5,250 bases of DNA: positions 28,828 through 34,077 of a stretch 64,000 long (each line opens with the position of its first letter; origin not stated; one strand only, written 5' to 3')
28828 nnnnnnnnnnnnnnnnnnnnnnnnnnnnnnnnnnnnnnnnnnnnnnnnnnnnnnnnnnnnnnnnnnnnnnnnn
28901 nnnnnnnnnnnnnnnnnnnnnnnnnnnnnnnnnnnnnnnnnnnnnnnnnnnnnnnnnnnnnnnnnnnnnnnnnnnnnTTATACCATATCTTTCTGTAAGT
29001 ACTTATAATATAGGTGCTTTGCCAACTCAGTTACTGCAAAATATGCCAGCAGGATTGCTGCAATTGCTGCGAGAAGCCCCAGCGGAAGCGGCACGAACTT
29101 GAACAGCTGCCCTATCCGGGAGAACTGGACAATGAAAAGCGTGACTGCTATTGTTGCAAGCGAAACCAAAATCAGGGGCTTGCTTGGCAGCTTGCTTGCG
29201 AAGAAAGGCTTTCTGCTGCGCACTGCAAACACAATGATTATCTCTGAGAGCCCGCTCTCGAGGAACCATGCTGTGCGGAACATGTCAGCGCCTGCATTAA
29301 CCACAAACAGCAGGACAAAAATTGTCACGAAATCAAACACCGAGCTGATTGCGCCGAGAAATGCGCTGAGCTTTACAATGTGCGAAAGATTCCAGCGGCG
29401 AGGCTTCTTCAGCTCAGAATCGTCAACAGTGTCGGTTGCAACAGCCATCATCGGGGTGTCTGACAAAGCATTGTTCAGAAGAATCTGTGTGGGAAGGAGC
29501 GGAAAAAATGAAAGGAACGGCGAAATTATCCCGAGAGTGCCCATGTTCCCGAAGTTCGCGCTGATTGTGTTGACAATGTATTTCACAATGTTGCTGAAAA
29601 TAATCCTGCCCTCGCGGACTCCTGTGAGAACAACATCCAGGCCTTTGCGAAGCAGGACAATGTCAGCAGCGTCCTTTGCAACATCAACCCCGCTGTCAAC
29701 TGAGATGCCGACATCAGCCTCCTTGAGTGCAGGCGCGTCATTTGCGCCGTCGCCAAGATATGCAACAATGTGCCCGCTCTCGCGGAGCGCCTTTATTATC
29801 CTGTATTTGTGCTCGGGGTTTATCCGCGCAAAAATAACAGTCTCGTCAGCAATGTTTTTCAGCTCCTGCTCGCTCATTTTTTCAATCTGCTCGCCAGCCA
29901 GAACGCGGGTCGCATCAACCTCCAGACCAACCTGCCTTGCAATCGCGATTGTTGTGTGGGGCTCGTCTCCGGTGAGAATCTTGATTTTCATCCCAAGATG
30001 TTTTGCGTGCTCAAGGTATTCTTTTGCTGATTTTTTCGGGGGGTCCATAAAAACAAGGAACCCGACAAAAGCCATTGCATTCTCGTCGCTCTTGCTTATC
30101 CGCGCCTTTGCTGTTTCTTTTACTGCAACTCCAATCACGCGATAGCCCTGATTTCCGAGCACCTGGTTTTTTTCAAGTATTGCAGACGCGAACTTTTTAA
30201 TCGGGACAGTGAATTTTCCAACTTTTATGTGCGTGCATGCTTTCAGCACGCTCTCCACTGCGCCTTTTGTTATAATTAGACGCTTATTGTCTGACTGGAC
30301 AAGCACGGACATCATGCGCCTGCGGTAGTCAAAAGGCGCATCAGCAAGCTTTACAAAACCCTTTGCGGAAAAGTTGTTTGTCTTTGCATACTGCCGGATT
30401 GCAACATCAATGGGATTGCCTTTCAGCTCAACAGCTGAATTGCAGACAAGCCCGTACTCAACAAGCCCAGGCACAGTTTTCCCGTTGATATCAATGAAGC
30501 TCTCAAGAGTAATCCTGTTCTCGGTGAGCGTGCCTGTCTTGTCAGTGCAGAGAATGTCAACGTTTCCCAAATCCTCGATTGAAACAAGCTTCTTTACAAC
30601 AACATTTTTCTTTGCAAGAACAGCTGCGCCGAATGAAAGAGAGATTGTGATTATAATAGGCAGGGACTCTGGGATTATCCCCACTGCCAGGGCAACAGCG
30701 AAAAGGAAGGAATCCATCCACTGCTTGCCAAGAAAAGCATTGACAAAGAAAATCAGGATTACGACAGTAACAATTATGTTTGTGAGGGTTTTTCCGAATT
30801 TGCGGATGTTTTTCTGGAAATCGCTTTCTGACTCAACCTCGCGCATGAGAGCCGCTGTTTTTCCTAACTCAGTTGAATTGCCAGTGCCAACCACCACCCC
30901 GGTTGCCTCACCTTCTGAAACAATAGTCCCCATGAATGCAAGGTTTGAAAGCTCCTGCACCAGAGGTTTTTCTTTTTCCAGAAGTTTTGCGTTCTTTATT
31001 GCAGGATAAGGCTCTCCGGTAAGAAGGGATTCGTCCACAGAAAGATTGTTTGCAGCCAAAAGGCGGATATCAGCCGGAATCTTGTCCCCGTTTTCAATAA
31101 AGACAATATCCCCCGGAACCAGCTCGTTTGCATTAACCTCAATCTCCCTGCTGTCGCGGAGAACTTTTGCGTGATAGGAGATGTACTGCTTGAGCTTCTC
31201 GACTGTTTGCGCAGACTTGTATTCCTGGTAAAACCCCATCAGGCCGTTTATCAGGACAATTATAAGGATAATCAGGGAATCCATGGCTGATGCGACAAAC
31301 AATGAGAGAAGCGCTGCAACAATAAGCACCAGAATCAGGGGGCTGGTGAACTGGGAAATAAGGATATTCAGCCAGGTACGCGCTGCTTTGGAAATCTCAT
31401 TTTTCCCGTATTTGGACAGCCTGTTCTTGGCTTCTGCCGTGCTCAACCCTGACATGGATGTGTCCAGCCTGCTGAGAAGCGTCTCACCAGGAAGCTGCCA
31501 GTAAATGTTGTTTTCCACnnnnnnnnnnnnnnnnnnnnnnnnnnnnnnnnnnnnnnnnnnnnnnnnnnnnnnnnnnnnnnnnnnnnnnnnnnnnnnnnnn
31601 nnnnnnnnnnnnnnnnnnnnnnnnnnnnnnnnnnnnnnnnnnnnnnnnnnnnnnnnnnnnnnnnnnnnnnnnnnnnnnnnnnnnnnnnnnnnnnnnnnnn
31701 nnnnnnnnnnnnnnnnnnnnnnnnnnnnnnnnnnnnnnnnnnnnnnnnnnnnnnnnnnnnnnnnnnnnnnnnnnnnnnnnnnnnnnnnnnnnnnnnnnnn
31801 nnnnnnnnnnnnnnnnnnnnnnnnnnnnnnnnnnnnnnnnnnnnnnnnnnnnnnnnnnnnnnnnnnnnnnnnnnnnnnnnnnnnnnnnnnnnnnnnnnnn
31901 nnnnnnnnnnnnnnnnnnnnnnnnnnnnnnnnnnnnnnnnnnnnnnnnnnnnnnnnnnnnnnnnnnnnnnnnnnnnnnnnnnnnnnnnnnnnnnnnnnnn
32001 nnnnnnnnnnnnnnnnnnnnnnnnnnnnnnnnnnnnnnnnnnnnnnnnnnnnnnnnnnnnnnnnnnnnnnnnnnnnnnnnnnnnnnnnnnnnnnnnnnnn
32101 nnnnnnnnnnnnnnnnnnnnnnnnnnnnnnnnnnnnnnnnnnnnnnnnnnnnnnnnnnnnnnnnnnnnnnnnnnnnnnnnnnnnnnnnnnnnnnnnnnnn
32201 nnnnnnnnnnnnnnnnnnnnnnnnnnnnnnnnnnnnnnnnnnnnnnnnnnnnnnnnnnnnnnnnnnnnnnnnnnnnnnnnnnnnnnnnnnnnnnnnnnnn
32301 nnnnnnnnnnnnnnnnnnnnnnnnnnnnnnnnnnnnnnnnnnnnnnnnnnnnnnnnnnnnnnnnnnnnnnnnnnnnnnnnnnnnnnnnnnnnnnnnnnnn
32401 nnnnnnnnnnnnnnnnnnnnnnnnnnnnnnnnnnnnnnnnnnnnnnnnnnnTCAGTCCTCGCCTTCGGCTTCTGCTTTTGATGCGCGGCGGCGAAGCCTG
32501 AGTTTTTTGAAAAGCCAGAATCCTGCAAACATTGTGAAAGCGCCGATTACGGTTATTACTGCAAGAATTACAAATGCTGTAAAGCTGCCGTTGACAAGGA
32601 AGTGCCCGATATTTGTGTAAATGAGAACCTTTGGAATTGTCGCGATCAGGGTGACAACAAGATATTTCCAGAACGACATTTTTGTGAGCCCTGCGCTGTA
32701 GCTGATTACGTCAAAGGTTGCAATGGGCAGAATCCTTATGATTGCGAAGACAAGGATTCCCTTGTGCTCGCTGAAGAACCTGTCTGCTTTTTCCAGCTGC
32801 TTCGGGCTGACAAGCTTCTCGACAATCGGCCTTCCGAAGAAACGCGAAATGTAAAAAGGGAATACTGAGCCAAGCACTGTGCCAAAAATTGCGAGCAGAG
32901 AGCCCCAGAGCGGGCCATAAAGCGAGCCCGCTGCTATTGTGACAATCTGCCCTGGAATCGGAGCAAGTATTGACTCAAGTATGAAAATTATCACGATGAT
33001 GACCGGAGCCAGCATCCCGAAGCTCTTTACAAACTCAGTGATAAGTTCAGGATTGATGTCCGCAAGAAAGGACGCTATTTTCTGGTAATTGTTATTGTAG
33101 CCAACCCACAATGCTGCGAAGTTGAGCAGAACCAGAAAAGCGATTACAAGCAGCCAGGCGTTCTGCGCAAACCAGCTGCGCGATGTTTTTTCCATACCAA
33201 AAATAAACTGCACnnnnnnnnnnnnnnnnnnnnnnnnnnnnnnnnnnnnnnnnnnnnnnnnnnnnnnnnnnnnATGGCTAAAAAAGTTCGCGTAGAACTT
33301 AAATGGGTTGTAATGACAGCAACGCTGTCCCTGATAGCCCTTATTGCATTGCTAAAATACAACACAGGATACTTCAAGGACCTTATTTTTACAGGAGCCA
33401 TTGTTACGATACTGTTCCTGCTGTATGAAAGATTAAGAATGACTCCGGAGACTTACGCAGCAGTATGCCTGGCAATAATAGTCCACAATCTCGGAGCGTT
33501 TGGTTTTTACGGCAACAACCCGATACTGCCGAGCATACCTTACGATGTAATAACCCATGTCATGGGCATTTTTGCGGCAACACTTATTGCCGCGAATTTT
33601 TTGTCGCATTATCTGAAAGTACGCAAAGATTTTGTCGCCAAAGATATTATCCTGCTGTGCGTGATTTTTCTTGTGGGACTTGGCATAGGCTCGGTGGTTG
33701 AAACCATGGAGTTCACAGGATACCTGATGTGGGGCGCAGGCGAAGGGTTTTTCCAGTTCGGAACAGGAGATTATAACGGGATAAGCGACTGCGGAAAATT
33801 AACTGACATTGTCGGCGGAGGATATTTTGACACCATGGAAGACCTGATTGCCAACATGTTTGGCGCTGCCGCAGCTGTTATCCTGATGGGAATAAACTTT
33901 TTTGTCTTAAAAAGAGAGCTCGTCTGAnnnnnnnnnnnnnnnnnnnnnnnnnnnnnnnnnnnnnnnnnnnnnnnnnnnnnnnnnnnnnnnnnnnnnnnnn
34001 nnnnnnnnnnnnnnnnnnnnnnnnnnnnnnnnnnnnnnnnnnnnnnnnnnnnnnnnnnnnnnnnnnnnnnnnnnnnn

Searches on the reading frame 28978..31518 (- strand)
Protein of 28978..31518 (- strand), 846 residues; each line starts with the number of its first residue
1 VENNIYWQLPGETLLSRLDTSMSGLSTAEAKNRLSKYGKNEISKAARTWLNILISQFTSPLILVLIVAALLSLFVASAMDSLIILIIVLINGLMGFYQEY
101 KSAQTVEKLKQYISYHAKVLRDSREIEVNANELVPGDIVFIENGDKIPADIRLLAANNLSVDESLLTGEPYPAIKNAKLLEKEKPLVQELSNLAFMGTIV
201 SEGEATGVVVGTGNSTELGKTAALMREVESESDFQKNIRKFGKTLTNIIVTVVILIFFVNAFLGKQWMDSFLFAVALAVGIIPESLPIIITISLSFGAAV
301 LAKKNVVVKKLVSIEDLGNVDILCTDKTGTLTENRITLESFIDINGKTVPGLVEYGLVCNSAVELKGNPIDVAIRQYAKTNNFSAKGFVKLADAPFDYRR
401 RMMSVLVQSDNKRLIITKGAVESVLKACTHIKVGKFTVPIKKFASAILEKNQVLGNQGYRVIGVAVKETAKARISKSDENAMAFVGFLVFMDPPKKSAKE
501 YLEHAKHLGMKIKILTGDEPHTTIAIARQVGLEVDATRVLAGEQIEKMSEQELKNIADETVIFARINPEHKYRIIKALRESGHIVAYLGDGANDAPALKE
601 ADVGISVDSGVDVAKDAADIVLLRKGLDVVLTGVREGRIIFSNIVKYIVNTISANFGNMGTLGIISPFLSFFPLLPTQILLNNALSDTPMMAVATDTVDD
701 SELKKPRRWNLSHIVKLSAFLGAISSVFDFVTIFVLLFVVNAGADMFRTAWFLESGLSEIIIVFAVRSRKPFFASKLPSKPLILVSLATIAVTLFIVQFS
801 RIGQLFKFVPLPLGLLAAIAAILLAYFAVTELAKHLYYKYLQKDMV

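Call 47: search_protein_families(library=pfam, proteins=[window:28978-31518:-], max_evalue=0.001)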
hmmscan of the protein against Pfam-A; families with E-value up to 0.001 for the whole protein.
window:28978-31518:- (846 aa): 6 families
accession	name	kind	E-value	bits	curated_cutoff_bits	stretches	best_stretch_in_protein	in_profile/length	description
PF00122.25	E1-E2_ATPase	-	8.2e-51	172.5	28.1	1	115-304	5-181/181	E1-E2 ATPase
PF00689.26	Cation_ATPase_C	-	5.5e-23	82.1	27.3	1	672-835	2-174/175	Cation transporting ATPase, C-terminus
PF00690.31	Cation_ATPase_N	-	2.1e-19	69.4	20.4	1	6-72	1-69/69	Cation transporter/ATPase, N-terminus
PF00702.32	Hydrolase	-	3.4e-16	60.6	26.4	1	321-602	2-191/191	haloacid dehalogenase-like hydrolase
PF13246.12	Cation_ATPase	-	1.5e-11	44.6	21.7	1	362-431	16-91/91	Cation transport ATPase (P-type)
PF08282.18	Hydrolase_3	-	4.5e-05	23.7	20.9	0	575-623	196-244/255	haloacid dehalogenase-like hydrolase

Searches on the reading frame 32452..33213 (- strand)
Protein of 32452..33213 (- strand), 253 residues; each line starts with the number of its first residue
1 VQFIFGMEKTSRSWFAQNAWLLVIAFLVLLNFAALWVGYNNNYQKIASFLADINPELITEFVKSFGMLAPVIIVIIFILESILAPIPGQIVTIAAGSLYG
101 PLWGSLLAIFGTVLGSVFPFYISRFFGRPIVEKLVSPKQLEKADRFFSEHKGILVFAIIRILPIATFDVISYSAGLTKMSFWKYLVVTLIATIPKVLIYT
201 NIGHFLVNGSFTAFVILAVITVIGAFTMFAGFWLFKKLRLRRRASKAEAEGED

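Call 47: search_protein_families(library=pfam, proteins=[window:32452-33213:-], max_evalue=0.001)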
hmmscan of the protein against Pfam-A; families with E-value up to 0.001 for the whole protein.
window:32452-33213:- (253 aa): 1 family
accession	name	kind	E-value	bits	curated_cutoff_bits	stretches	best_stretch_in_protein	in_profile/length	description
PF09335.16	VTT_dom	-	9.7e-29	100.8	33.9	1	86-204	1-122/123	VTT domain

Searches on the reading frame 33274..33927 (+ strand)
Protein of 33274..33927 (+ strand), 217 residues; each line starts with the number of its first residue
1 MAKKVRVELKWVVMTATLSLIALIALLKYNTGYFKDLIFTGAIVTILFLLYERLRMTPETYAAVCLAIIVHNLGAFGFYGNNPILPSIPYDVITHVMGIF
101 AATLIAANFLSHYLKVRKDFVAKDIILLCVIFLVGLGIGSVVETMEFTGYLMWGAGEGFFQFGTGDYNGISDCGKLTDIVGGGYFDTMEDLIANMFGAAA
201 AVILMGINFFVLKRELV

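Call 47: search_protein_families(library=pfam, proteins=[window:33274-33927:+], max_evalue=0.001)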
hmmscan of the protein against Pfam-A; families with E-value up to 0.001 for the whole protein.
window:33274-33927:+ (217 aa): 1 family
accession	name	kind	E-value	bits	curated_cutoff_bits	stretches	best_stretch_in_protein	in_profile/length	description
PF09997.14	DUF2238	-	0.0002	21.7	26.4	0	43-157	3-119/140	Predicted membrane protein (DUF2238)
